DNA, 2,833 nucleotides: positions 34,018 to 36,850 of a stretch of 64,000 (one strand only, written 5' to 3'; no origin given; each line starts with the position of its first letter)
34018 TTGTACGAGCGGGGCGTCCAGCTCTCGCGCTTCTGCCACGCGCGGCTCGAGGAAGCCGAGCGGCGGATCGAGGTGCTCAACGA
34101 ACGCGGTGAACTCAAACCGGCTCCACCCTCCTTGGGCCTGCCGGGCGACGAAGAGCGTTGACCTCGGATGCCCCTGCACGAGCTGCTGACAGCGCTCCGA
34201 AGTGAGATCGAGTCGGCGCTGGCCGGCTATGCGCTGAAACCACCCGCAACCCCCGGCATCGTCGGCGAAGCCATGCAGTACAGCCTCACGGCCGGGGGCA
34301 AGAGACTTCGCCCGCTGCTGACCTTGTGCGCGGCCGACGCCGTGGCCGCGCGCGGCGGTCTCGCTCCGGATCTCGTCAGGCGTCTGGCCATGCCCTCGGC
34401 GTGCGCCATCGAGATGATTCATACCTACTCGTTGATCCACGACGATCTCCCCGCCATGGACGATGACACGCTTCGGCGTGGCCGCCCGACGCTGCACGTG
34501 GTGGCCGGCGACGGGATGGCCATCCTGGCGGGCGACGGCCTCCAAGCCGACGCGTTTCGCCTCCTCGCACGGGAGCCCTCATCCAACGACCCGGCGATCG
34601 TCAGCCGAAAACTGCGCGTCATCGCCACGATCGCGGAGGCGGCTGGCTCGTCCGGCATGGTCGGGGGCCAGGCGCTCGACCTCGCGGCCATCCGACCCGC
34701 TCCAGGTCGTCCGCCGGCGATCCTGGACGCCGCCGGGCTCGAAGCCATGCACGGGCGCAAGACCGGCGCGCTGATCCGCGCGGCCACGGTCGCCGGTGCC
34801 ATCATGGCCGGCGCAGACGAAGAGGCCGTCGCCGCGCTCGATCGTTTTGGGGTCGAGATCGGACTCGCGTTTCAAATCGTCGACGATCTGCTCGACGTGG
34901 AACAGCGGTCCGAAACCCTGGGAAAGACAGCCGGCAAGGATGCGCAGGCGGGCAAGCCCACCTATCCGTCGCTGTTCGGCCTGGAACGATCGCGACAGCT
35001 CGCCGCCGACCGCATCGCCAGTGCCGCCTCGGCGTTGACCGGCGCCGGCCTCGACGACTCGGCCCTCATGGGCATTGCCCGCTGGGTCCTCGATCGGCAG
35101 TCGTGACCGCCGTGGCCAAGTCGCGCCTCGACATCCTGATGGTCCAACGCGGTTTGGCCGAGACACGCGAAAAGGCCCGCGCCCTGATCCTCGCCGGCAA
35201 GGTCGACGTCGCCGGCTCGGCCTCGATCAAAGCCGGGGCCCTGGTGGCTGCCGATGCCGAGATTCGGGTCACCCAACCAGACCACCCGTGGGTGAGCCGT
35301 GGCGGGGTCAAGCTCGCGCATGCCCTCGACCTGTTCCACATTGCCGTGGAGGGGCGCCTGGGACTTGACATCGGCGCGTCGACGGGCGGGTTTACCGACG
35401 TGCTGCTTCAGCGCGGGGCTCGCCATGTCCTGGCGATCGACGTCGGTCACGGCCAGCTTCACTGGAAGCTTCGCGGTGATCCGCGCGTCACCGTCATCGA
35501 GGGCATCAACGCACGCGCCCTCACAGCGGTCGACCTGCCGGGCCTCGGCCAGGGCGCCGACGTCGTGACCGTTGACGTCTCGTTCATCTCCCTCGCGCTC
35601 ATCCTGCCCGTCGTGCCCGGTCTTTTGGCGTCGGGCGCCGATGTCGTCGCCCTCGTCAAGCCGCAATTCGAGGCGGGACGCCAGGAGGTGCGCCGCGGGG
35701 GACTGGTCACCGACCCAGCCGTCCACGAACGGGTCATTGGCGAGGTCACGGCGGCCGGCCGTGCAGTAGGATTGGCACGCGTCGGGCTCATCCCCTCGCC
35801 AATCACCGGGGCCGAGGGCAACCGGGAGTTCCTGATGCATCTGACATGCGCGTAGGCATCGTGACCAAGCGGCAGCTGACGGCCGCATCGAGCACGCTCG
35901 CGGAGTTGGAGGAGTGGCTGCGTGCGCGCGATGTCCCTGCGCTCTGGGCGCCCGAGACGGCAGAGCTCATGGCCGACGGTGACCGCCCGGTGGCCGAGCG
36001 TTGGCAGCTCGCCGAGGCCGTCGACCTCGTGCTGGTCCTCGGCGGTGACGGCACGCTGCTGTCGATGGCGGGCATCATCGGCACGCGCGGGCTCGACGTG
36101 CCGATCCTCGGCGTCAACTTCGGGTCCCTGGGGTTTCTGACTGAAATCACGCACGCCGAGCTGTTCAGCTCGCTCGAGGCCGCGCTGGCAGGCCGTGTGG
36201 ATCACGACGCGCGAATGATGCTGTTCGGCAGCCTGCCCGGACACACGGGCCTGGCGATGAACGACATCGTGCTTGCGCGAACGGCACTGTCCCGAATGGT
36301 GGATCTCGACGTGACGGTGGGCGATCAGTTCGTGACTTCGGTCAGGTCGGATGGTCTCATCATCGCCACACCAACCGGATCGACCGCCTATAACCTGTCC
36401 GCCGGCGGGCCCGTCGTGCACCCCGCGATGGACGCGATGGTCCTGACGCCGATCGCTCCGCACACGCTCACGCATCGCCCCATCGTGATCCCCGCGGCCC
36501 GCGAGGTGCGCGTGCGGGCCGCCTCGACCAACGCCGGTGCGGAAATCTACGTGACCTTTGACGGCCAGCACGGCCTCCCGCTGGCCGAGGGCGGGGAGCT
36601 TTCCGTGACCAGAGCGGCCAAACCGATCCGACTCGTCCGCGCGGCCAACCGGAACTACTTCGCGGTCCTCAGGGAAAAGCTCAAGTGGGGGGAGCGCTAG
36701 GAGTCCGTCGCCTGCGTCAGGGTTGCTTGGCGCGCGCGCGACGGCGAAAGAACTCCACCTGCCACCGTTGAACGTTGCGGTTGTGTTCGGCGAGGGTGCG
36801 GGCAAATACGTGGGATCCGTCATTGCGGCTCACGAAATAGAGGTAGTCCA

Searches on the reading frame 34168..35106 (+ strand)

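Call 79: search_protein_families(library=pfam, proteins=[window:34168-35106:+], max_evalue=0.0001)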
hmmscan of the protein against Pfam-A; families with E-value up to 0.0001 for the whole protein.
window:34168-35106:+ (312 aa): 1 family
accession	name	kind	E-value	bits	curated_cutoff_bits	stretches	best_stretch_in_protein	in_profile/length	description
PF00348.22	polyprenyl_synt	-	1.1e-56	192.3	27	1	32-278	4-225/251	Polyprenyl synthetase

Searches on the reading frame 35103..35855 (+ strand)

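Call 79: search_protein_families(library=pfam, proteins=[window:35103-35855:+], max_evalue=0.0001)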
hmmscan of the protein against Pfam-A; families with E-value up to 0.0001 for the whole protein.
window:35103-35855:+ (250 aa): 2 families
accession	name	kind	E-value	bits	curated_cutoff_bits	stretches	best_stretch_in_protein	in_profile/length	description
PF01728.25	FtsJ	-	5.1e-42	144.3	24.1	1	63-247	1-179/181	FtsJ-like methyltransferase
PF01479.30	S4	-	2.3e-06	27.7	22.8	1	8-38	2-32/48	S4 domain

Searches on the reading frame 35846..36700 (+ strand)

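Call 79: search_protein_families(library=pfam, proteins=[window:35846-36700:+], max_evalue=0.0001)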
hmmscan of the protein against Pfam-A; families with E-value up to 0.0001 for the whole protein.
window:35846-36700:+ (284 aa): 2 families
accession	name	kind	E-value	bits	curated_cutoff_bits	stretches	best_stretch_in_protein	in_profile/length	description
PF20143.4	NAD_kinase_C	-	4.7e-35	120.5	23.7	1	138-265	1-125/126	ATP-NAD kinase C-terminal domain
PF01513.26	NAD_kinase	-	2.6e-16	60.6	25.5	1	4-117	2-129/130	ATP-NAD kinase N-terminal domain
